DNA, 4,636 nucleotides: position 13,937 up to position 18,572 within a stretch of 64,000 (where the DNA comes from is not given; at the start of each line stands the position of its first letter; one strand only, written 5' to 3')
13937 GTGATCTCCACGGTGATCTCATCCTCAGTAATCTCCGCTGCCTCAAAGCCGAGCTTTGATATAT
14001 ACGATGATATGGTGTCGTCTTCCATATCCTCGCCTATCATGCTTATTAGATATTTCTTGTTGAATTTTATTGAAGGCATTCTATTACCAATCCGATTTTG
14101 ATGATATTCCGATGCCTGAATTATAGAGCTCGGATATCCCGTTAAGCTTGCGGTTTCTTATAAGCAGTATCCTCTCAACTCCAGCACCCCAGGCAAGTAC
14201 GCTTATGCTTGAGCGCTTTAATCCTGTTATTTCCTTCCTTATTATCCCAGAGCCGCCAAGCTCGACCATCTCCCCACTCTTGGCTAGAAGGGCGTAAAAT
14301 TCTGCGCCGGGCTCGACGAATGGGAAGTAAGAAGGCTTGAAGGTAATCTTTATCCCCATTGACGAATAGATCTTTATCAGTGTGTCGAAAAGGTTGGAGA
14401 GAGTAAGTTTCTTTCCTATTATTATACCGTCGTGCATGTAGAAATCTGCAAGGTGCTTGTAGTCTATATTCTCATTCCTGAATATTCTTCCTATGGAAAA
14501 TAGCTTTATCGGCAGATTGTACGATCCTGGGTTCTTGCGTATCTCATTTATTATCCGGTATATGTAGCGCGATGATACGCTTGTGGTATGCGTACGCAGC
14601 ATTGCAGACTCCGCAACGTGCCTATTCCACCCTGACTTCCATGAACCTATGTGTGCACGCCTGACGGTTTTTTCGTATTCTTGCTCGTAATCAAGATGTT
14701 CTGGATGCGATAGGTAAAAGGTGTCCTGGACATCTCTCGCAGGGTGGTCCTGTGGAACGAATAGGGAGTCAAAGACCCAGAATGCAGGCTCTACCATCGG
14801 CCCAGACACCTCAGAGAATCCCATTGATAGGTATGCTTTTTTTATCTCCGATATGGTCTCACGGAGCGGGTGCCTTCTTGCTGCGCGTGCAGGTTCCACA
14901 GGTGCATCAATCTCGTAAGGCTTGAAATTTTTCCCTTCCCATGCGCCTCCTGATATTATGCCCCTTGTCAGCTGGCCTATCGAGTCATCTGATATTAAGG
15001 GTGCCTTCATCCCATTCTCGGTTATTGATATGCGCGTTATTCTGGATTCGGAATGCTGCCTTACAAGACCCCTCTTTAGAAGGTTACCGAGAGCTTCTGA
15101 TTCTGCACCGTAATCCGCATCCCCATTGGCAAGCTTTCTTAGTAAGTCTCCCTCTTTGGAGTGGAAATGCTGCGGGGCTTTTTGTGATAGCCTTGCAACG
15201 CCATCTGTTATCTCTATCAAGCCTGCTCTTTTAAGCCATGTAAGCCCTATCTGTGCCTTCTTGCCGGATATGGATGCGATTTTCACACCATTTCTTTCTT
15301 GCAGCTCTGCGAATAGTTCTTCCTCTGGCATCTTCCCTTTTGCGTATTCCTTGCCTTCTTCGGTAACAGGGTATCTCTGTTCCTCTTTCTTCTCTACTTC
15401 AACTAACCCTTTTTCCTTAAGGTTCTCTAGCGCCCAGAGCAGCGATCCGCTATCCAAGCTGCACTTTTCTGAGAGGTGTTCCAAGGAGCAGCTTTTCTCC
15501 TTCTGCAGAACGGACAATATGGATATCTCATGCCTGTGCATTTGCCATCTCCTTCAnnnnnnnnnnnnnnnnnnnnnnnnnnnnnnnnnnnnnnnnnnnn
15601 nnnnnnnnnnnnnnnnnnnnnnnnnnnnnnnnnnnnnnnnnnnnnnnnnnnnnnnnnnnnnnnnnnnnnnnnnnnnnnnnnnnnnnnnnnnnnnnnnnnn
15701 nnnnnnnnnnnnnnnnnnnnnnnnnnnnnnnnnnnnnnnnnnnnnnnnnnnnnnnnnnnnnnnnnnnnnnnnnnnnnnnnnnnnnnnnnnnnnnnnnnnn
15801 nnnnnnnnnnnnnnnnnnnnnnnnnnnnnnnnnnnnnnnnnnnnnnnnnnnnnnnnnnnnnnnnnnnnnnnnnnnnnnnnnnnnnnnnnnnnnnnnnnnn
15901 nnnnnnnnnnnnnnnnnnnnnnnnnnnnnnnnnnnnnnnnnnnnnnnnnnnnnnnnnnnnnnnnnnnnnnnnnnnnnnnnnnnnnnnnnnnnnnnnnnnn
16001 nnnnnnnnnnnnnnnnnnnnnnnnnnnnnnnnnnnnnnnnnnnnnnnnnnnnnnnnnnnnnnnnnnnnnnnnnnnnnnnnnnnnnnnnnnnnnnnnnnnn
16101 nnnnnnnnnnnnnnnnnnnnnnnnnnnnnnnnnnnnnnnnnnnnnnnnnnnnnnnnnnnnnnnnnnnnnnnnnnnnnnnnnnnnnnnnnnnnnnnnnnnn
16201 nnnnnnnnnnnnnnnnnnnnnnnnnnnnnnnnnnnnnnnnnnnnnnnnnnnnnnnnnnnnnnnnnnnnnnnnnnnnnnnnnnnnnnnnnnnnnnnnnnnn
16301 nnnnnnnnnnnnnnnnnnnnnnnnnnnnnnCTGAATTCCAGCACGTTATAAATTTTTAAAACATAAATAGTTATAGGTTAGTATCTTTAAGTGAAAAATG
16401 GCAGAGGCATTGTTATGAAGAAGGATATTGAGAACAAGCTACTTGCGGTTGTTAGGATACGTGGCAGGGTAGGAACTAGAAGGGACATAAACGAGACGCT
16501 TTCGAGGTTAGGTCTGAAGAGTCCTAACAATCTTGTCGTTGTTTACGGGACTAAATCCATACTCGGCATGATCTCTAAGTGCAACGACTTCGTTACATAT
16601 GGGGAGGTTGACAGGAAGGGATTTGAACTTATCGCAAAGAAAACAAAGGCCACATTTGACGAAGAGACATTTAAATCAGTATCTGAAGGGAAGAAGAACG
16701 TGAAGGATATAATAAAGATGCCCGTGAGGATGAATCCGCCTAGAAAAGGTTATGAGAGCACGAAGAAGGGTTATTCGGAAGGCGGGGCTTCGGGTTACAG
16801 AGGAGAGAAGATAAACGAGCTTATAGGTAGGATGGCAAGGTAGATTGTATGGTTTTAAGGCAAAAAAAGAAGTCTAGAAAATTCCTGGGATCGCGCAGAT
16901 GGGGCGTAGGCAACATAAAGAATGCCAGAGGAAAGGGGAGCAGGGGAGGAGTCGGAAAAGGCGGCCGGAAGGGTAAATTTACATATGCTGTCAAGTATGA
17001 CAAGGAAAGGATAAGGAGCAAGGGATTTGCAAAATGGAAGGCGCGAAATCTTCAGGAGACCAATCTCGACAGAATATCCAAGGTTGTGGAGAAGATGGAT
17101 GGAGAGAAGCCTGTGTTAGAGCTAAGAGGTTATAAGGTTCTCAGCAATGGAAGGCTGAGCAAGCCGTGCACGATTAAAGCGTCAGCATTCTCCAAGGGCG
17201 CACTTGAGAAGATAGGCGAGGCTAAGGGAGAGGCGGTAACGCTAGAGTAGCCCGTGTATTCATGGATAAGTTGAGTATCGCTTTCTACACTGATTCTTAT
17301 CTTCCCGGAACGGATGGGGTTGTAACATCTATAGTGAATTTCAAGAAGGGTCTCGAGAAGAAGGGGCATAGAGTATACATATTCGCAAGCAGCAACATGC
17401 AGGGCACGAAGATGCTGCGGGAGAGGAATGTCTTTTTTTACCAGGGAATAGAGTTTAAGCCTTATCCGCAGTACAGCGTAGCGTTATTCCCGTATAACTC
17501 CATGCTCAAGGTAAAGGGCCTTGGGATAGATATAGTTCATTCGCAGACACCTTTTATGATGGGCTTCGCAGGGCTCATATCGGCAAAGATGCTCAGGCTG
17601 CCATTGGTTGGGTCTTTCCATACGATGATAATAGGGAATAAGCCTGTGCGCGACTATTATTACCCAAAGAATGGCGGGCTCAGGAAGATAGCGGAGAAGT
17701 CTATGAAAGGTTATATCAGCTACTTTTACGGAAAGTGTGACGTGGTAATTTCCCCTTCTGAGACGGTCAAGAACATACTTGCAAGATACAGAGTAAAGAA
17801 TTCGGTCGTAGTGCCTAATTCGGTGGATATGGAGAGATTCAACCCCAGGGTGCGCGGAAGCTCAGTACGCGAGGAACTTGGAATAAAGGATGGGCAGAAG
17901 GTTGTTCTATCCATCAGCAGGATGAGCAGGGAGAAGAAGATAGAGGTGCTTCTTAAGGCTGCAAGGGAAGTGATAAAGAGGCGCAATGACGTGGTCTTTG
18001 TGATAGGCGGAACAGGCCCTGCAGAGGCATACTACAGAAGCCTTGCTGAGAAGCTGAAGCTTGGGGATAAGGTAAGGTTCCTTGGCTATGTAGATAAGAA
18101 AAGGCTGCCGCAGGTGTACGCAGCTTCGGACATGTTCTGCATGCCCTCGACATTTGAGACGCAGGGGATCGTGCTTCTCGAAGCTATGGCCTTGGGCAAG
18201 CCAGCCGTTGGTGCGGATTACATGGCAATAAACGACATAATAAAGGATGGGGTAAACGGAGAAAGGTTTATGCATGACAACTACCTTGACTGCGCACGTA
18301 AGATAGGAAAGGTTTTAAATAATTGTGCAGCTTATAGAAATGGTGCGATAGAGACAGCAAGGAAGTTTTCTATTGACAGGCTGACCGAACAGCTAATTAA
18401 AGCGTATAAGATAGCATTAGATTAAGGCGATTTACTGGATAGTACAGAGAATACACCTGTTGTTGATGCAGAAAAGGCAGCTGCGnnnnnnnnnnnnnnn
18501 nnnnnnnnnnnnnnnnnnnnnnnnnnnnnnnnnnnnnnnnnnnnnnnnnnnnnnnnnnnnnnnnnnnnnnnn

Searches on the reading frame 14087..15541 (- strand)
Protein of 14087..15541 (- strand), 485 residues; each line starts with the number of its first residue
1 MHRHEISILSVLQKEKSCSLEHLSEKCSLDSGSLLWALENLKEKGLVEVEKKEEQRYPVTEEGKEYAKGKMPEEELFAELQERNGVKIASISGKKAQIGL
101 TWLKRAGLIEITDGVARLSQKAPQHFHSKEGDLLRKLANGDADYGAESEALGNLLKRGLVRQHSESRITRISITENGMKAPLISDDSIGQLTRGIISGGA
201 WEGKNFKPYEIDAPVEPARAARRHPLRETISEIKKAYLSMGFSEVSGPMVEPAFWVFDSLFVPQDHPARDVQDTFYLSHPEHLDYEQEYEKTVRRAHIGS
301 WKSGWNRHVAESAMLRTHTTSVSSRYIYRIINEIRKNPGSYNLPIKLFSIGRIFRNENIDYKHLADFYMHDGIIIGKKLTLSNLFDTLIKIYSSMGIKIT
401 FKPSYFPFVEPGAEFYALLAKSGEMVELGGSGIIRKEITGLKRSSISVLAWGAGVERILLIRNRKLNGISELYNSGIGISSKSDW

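Call 75: search_protein_families(library=pfam, proteins=[window:14087-15541:-], max_evalue=0.001)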
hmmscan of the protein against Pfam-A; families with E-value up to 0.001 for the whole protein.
window:14087-15541:- (485 aa): 8 families
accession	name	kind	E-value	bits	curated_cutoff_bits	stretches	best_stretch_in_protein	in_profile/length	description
PF01409.25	tRNA-synt_2d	-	1.5e-62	211.7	19.8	1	209-477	2-240/246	tRNA synthetases class II core domain (F)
PF13412.12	HTH_24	-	6.1e-08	32.6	21.9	1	3-48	3-48/48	Winged helix-turn-helix DNA-binding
PF13463.12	HTH_27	-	2.5e-07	31.3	22.2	0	2-63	2-68/68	Winged helix DNA-binding domain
PF14277.12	DUF4364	-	2.1e-06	28.1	26.9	0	139-188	28-77/162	Domain of unknown function (DUF4364)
PF01978.25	TrmB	-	4e-05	23.8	25.6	0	5-58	10-63/68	Sugar-specific transcriptional regulator TrmB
PF00587.30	tRNA-synt_2b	-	8e-05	23.2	29.3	1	324-398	18-97/179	tRNA synthetase class II core domain (G, H, P, S and T)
PF13601.12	HTH_34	-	0.00019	21.9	27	0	6-68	3-70/80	Winged helix DNA-binding domain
PF22665.2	DUF6293_C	-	0.00035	21.4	27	0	147-180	64-97/101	DUF6293 C-terminal winged helix domain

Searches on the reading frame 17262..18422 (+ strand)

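Call 75: search_protein_families(library=pfam, proteins=[window:17262-18422:+], max_evalue=0.001)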
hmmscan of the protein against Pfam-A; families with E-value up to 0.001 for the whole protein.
window:17262-18422:+ (387 aa): 6 families
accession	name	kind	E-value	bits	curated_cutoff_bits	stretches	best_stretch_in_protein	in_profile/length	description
PF00534.26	Glycos_transf_1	-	4.7e-40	137.4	26.4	1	203-368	6-171/172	Glycosyl transferases group 1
PF13692.12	Glyco_trans_1_4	-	5.7e-34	117.8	27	1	213-354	2-142/142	Glycosyl transferases group 1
PF13439.12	Glyco_transf_4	-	1e-27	97.7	28.5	1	18-192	2-170/170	Glycosyltransferase Family 4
PF13579.12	Glyco_trans_4_4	-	3.9e-10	40.7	29.7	1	19-186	2-157/158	Glycosyl transferase 4-like domain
PF20706.3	GT4-conflict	-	1.5e-05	24.6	26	1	187-319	171-312/385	Family 4 Glycosyltransferase in conflict systems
PF13524.12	Glyco_trans_1_2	-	0.00017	22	25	1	236-355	7-115/144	Glycosyl transferase-like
